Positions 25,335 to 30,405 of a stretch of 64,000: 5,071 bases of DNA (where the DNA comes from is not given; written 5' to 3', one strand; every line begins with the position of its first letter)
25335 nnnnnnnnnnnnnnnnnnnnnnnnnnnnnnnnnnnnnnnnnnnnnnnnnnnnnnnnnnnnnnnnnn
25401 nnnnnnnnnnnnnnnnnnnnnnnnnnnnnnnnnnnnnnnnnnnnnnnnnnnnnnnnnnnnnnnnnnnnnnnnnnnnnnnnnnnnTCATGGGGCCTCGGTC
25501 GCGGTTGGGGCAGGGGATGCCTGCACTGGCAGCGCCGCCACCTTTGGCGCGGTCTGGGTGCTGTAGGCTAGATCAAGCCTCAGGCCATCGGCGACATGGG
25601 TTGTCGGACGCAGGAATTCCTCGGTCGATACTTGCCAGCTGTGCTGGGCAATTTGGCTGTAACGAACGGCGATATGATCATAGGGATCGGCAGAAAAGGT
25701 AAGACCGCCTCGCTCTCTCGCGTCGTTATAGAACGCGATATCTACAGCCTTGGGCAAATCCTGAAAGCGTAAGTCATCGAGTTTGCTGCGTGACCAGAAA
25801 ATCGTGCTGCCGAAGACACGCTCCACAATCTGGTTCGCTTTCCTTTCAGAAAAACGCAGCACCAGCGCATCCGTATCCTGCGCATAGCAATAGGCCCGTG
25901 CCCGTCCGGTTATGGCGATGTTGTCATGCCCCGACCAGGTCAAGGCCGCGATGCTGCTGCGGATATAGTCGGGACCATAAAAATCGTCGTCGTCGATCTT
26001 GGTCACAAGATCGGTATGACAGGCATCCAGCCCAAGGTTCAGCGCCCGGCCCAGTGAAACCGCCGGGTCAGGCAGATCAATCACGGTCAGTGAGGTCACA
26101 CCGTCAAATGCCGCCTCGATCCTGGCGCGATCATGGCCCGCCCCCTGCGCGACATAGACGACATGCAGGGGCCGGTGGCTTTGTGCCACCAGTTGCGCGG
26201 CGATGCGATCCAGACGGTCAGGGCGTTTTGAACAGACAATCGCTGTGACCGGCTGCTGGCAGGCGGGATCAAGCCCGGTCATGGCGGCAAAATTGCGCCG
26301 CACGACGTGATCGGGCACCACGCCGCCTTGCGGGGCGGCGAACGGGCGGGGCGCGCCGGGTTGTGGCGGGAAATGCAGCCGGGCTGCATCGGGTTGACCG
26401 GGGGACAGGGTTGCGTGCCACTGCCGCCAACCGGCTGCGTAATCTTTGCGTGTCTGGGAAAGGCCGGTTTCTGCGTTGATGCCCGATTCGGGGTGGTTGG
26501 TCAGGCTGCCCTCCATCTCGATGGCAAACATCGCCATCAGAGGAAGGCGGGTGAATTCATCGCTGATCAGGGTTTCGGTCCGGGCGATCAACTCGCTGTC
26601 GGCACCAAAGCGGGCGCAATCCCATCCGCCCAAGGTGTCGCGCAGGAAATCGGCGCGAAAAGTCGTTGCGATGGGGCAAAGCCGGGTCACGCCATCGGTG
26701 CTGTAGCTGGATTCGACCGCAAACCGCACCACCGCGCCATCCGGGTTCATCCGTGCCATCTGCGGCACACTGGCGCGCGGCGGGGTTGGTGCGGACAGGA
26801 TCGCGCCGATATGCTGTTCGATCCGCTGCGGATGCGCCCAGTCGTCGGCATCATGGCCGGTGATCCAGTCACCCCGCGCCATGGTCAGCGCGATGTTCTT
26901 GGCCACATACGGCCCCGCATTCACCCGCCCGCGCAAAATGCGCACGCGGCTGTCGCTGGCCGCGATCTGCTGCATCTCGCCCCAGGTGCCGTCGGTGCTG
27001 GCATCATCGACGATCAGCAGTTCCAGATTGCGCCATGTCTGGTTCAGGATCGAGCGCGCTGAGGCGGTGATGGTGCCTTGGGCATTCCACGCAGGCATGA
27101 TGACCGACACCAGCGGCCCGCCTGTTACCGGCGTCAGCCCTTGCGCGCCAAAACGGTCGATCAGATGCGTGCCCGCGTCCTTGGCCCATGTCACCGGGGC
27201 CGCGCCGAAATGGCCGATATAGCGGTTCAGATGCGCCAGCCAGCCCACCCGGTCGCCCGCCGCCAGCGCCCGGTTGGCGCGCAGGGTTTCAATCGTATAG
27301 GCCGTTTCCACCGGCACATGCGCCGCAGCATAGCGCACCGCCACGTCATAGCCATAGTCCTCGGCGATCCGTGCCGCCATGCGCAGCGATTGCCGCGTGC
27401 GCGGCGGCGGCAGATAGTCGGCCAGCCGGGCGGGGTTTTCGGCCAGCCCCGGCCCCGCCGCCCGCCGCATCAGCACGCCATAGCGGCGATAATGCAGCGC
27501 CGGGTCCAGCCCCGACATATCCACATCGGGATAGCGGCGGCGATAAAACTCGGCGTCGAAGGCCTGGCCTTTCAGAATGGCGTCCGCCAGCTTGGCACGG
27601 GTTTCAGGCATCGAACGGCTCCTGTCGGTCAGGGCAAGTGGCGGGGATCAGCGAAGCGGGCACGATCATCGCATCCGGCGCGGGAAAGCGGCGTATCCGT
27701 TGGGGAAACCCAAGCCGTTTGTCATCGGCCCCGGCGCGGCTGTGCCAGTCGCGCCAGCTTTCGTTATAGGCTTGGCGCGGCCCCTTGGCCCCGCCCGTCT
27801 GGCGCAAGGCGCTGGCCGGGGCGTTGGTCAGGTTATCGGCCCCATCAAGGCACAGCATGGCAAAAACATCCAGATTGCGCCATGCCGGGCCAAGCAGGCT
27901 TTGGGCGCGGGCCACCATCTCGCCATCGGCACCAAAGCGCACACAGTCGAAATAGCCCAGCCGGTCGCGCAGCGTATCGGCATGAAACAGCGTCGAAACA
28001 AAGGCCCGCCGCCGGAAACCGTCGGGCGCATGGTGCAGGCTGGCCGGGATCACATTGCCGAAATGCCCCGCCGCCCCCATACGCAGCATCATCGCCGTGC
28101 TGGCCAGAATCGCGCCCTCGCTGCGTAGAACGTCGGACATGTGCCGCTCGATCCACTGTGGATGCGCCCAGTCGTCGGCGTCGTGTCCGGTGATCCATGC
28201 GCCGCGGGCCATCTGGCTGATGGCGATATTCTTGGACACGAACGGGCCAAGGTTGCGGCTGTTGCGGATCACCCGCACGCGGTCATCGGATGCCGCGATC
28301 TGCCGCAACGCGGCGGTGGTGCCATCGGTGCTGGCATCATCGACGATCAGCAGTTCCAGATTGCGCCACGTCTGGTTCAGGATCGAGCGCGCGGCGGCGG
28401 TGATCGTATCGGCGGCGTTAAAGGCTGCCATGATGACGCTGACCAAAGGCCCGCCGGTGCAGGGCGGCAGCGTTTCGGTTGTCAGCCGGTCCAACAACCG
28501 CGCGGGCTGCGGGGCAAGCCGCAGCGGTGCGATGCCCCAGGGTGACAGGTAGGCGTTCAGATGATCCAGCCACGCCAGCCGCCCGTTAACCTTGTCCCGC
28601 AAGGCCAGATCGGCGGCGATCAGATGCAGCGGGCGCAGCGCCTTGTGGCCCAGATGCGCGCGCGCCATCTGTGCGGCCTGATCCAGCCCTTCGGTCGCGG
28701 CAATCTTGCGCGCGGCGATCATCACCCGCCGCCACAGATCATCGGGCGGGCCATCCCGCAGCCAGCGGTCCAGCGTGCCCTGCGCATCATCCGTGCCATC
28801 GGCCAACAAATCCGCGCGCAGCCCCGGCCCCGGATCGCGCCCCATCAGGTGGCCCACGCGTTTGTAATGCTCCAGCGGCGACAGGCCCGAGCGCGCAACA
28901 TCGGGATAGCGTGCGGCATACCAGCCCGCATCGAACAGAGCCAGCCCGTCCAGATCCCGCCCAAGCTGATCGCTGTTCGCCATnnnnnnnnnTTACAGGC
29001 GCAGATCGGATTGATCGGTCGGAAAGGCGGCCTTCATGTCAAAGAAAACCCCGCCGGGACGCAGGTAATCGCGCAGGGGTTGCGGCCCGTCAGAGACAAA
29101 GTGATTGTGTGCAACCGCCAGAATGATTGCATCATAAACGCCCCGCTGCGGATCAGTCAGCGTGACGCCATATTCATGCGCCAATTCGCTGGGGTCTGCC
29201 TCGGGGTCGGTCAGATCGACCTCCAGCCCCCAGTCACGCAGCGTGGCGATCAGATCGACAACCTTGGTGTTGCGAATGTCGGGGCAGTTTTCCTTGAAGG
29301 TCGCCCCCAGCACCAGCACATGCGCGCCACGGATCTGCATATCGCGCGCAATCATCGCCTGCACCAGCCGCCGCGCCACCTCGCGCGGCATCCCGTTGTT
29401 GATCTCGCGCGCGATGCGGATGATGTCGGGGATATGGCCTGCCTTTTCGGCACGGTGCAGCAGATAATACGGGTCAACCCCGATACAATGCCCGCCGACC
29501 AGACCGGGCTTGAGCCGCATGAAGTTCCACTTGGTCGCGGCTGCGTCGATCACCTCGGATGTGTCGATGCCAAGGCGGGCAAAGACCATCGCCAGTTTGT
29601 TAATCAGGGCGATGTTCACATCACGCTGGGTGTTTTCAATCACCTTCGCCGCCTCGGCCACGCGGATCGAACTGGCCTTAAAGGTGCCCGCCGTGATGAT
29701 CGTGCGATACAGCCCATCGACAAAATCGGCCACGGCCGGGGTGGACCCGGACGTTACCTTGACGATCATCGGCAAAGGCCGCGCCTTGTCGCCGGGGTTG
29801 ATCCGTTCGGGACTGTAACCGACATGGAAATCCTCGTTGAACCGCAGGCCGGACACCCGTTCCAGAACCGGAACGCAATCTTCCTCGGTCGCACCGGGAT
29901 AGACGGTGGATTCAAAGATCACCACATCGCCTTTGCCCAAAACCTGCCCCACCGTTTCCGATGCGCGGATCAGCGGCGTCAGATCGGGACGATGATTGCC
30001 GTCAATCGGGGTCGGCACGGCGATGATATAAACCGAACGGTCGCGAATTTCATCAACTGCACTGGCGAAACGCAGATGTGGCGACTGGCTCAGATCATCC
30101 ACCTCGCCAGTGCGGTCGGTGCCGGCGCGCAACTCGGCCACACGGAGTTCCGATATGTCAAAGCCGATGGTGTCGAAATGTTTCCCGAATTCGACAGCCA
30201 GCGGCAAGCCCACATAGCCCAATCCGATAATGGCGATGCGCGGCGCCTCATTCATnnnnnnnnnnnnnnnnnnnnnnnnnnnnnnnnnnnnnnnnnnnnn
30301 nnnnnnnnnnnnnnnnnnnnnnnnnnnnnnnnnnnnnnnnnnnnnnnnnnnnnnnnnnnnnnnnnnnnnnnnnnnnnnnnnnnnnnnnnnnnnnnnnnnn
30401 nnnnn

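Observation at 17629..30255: Compositionally atypical glycan island with two sulfotransferases, sitting where fabF would be expected after fabD-fabG-acpP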

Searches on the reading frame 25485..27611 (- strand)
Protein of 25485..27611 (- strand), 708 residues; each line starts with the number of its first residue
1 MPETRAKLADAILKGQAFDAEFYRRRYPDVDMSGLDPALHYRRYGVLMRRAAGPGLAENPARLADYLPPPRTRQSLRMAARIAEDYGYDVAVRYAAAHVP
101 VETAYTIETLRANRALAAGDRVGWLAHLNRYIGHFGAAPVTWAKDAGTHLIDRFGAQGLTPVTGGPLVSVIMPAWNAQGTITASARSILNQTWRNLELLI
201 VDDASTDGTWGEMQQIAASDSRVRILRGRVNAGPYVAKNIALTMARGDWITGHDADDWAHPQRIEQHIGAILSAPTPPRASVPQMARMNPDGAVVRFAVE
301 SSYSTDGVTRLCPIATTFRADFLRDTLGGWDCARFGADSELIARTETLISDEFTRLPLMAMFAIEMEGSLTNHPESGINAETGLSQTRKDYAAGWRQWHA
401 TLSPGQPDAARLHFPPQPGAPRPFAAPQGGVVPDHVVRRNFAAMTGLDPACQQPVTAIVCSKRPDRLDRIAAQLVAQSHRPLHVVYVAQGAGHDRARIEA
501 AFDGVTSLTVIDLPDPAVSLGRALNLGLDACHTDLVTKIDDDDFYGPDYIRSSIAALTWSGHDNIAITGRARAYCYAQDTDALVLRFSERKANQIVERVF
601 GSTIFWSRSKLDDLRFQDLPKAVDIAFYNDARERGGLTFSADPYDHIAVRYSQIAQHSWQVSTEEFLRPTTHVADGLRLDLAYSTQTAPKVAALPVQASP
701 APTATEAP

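Call 5: search_protein_families(library=pfam, proteins=[window:25485-27611:-], max_evalue=0.01)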
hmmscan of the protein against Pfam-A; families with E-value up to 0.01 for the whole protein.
window:25485-27611:- (708 aa): 3 families
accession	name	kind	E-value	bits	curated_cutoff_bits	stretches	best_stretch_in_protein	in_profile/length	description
PF00535.33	Glycos_transf_2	-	5.5e-37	127.7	23.3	2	169-272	1-104/168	Glycosyl transferase family 2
PF13641.12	Glyco_tranf_2_3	-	8.4e-16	59.1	27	2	168-266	3-106/230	Glycosyltransferase like family 2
PF10111.15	Glyco_tranf_2_2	-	1.9e-10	41.1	27.3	2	507-553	56-102/276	Glycosyltransferase like family 2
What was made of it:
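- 25485..27611 (-): g8: 708-aa protein with a ~165-aa N-domain and two GT2 modules, with DxD motifs at residues 254 and 540. Pfam GT2 in two stretches (call 5).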

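Call 6: search_protein_families(library=ncbifam, proteins=[window:25485-27611:-], max_evalue=0.01)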
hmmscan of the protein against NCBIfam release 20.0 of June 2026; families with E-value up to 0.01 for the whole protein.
window:25485-27611:- (708 aa): 18 families
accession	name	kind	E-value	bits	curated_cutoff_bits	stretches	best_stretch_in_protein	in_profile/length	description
NF047683.1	TeichurnBiosyTuaG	equivalog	3.8e-24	85.7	400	1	165-268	5-108/252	teichuronic acid biosynthesis protein TuaG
NF007482.0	PRK10073.1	equivalog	3e-20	72.5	423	1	166-264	6-103/334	glycosyltransferase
NF053739.1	GlytfEpsEBac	equivalog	6e-19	68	450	1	166-268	1-104/265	glycosyltransferase EpsE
TIGR04017.1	WcaA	equivalog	5.4e-18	65.6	495.75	1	165-265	4-104/279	colanic acid biosynthesis glycosyltransferase WcaA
NF007453.0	PRK10018.1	equivalog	6.2e-18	65.4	382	1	165-265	5-105/280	colanic acid biosynthesis glycosyltransferase WcaA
TIGR03937.1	PgaC_IcaA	equivalog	4.1e-15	55.6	422.3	1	162-260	41-139/407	poly-beta-1,6-N-acetyl-D-glucosamine synthase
NF050050.1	ProtGlycPglI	equivalog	1e-13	51.3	500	1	166-262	2-99/306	GalNAc(5)-diNAcBac-PP-undecaprenol beta-1,3-glucosyltransferase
NF041875.1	EPS_EpsD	equivalog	1.4e-13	50.9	370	1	168-270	1-103/325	exopolysaccharide biosynthesis glycosyltransferase EpsD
NF041394.1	GtaseAglG_Halo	equivalog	2.6e-13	49.9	440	2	455-577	3-125/304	glucosyl-dolichyl phosphate glucuronosyltransferase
TIGR03965.1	mycofact_glyco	equivalog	2.9e-13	49.5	280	2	166-270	74-178/467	mycofactocin biosynthesis glycosyltransferase MftF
NF038299.1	EPS_HpsN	equivalog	3.2e-08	32.9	425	1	166-267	1-102/317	hormogonium polysaccharide biosynthesis glycosyltransferase HpsN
NF045692.1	OglycostaseCruG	equivalog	5.1e-08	32.2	600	1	168-261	43-142/386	2'-O-glycosyltransferase CruG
NF047588.1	GlcsyltransPgfSStrep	equivalog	6.4e-07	28.9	500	1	168-268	3-107/308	glycosyltransferase PgfS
TIGR03469.1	HpnB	hypoth_equivalog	2.3e-06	26.9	379.25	1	165-231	43-113/386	hopene-associated glycosyltransferase HpnB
TIGR03111.1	glyc2_xrt_Gpos1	hypoth_equivalog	1.3e-05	24.2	363.95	1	161-266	44-151/439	TIGR03111 family XrtG-associated glycosyltransferase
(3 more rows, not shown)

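Call 33: search_solved_structures(query=window:25485-27611:-, max_evalue=0.001)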
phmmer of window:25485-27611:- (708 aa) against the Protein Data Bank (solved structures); distinct sequences matched with E-value up to 0.001: 14.
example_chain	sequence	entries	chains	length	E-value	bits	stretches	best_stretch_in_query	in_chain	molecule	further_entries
8vh7_A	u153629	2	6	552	7.9e-21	77.3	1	163-399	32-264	Heparosan synthase B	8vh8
8viw_A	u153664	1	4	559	8.1e-21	77.2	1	163-399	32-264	Heparosan synthase B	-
5hea_A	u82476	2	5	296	5e-15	58.1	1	164-268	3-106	Putative glycosyltransferase (GalT1)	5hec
2z87_A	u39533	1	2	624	1.2e-13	53.6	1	165-266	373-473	Chondroitin synthase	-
2z86_A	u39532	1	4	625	1.2e-13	53.6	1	165-266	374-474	Chondroitin synthase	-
3bcv_A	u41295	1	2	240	4.2e-07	31.9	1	166-260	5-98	Putative glycosyltransferase protein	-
6p61_A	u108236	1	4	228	6.9e-07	31.2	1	165-262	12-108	Glycosyltransferase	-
6h1j_A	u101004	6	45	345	2e-06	29.7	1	159-266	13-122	Probable ss-1,3-N-acetylglucosaminyltransferase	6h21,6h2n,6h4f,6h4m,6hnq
1h7l_A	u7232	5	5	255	3.7e-06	28.8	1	166-273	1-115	SPORE COAT POLYSACCHARIDE BIOSYNTHESIS PROTEIN SPSA | PROTEIN (SPORE COAT POLYSACCHARIDE BIOSYNTHESIS PROTEIN SPSA)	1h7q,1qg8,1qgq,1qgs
5tze_C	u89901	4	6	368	9e-06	27.5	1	169-265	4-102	Glycosyl transferase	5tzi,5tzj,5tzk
5tz8_A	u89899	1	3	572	1.7e-05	26.6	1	169-265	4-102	Glycosyl transferase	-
9jma_A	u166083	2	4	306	5.2e-05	25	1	167-265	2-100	GalNAc(5)-diNAcBac-PP-undecaprenol beta-1,3-glucosyltransferase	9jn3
8bz8_A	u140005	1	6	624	0.00028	22.6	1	168-266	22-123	Glycosyltransferase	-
8bz4_A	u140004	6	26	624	0.00028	22.6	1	168-266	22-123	Glycosyltransferase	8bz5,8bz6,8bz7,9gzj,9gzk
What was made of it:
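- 25485..27611 (-): The first module matches heparosan synthase PmHS2 (E 8e-21, 235 residues) and the GlcA-transferase module of chondroitin polymerase K4CP (1e-13) (call 33).
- On Bifunctional GAG polymerase (K4CP / PmHS type) (g8): PmHS2 E 8e-21, and K4CP residues 374-474 at E 1e-13 (call 33).
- Closest known: Bifunctional bacterial glycosaminoglycan polymerases. Same: It also matches the glucuronyl-transferase module of K4CP (E 1e-13) (call 33).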

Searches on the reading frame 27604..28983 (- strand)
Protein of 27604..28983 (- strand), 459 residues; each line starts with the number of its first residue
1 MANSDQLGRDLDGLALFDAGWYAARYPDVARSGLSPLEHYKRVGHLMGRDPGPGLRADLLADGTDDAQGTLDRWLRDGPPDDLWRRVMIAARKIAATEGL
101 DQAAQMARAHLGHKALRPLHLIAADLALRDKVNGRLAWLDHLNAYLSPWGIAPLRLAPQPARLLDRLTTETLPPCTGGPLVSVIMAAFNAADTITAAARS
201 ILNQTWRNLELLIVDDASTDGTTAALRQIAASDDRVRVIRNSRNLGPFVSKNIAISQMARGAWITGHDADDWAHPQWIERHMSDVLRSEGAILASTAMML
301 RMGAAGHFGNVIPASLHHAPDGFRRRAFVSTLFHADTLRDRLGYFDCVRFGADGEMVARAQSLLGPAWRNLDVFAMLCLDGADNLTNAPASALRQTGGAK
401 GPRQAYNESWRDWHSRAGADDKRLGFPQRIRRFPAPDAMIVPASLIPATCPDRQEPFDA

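Call 5: search_protein_families(library=pfam, proteins=[window:27604-28983:-], max_evalue=0.01)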
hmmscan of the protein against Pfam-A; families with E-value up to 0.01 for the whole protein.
window:27604-28983:- (459 aa): 3 families
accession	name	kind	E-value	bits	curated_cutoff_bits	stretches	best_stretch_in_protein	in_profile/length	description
PF00535.33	Glycos_transf_2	-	1e-28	100.8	23.3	1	182-285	1-103/168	Glycosyl transferase family 2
PF13641.12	Glyco_tranf_2_3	-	3e-10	41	27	1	181-282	3-108/230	Glycosyltransferase like family 2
PF13704.12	Glyco_tranf_2_4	-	0.0026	18.7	27.5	1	189-271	2-82/98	Glycosyl transferase family 2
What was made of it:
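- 27604..28983 (-): g9: 459-aa GT2, a paralogue of the N-terminal two-thirds of g8. Pfam GT2 1e-28 (call 5).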

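Call 6: search_protein_families(library=ncbifam, proteins=[window:27604-28983:-], max_evalue=0.01)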
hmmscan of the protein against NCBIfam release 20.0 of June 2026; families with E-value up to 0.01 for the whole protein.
window:27604-28983:- (459 aa): 18 families
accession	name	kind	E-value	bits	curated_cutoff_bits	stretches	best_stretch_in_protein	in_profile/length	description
NF047683.1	TeichurnBiosyTuaG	equivalog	6.4e-23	81.7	400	1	178-289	5-115/252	teichuronic acid biosynthesis protein TuaG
NF053739.1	GlytfEpsEBac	equivalog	3.4e-19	68.9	450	1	179-299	1-121/265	glycosyltransferase EpsE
NF007482.0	PRK10073.1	equivalog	9.1e-16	57.8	423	1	179-283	6-108/334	glycosyltransferase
NF050050.1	ProtGlycPglI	equivalog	8.8e-14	51.6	500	1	179-284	2-107/306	GalNAc(5)-diNAcBac-PP-undecaprenol beta-1,3-glucosyltransferase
TIGR03937.1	PgaC_IcaA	equivalog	1.7e-13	50.4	422.3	1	172-275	38-140/407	poly-beta-1,6-N-acetyl-D-glucosamine synthase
NF007453.0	PRK10018.1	equivalog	1.8e-13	50.8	382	1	178-276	5-102/280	colanic acid biosynthesis glycosyltransferase WcaA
TIGR04017.1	WcaA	equivalog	4.9e-13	49.3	495.75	1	178-276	4-101/279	colanic acid biosynthesis glycosyltransferase WcaA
NF041875.1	EPS_EpsD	equivalog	3.9e-12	46.2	370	1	181-284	1-103/325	exopolysaccharide biosynthesis glycosyltransferase EpsD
TIGR03469.1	HpnB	hypoth_equivalog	3e-10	39.7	379.25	1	175-304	40-178/386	hopene-associated glycosyltransferase HpnB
NF041394.1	GtaseAglG_Halo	equivalog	3.5e-09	36.4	440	1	181-298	3-119/304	glucosyl-dolichyl phosphate glucuronosyltransferase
NF045692.1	OglycostaseCruG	equivalog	6.4e-09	35.2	600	1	181-277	43-144/386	2'-O-glycosyltransferase CruG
NF047588.1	GlcsyltransPgfSStrep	equivalog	1.4e-08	34.4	500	1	181-280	3-105/308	glycosyltransferase PgfS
TIGR04283.1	glyco_like_mftF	equivalog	0.00018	21.2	182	1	181-289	1-100/221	TIGR04283 family arsenosugar biosynthesis glycosyltransferase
TIGR03111.1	glyc2_xrt_Gpos1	hypoth_equivalog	0.0012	17.8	363.95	1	177-297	47-167/439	TIGR03111 family XrtG-associated glycosyltransferase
NF038302.1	EPS_HpsE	equivalog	0.0015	17.6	300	1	182-281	4-107/307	hormogonium polysaccharide biosynthesis glycosyltransferase HpsE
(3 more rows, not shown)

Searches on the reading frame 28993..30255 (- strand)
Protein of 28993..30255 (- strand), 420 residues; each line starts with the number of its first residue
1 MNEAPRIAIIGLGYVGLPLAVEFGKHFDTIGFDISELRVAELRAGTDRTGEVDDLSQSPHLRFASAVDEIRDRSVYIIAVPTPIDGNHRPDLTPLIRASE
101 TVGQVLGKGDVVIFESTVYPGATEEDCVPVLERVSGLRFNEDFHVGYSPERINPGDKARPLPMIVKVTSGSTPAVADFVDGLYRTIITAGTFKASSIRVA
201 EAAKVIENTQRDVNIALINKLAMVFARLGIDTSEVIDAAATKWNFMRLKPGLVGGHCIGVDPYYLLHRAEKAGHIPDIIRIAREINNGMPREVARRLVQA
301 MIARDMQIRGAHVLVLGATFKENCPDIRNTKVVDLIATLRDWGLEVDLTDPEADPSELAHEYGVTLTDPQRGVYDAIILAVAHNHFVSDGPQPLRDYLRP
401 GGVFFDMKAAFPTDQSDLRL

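Call 5: search_protein_families(library=pfam, proteins=[window:28993-30255:-], max_evalue=0.01)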
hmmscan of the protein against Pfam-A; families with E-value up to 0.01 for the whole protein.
window:28993-30255:- (420 aa): 4 families
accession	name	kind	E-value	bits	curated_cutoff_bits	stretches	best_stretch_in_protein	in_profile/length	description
PF03721.20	UDPG_MGDP_dh_N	-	7.4e-29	101.1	27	1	6-173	2-177/187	UDP-glucose/GDP-mannose dehydrogenase family, NAD binding domain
PF00984.24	UDPG_MGDP_dh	-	1.7e-25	89.3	25.4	1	199-287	2-93/94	UDP-glucose/GDP-mannose dehydrogenase family, central domain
PF03720.21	UDPG_MGDP_dh_C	-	8.8e-18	65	30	1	314-410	1-100/103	UDP-glucose/GDP-mannose dehydrogenase family, UDP binding domain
PF03446.21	NAD_binding_2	-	0.0087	16.5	21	0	6-125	1-102/161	NAD binding domain of 6-phosphogluconate dehydrogenase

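Call 6: search_protein_families(library=ncbifam, proteins=[window:28993-30255:-], max_evalue=0.01)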
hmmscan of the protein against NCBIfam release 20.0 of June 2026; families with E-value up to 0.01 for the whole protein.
window:28993-30255:- (420 aa): 7 families
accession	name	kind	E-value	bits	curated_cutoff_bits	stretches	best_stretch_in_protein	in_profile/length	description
NF011729.0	PRK15182.1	equivalog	6.4e-154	512.8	592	1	6-420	8-425/425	Vi polysaccharide biosynthesis UDP-N-acetylglucosamine C-6 dehydrogenase TviB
TIGR03026.1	NDP-sugDHase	subfamily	2.1e-107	359.5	189.8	1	6-392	2-397/413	nucleotide sugar dehydrogenase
NF040825.1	UDPMaNacDH_Arch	equivalog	1.9e-66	224.7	750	1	6-387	2-378/418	UDP-N-acetyl-D-mannosamine dehydrogenase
NF008286.0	PRK11064.1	equivalog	1.6e-55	188.4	459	1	6-387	5-400/420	UDP-N-acetyl-D-mannosamine dehydrogenase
NF041297.1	UDPGDh_AglM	equivalog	7.8e-39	133.8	670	1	6-355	2-361/429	UDP-glucose 6-dehydrogenase AglM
NF047673.2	TeichurnBiosyTuaD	equivalog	1.4e-25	90.3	700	1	6-356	3-356/439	UDP-glucose 6-dehydrogenase TuaD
NF011631.0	PRK15057.1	equivalog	4.9e-06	25.9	757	1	6-351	2-337/388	UDP-glucose 6-dehydrogenase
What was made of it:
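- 28993..30255 (-): g10: TviB/WbpO-type UDP-N-acetylhexosamine 6-dehydrogenase. First gene of cassette B. TIGR03026 360 bits, above the 190 cut-off (calls 5, 6).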
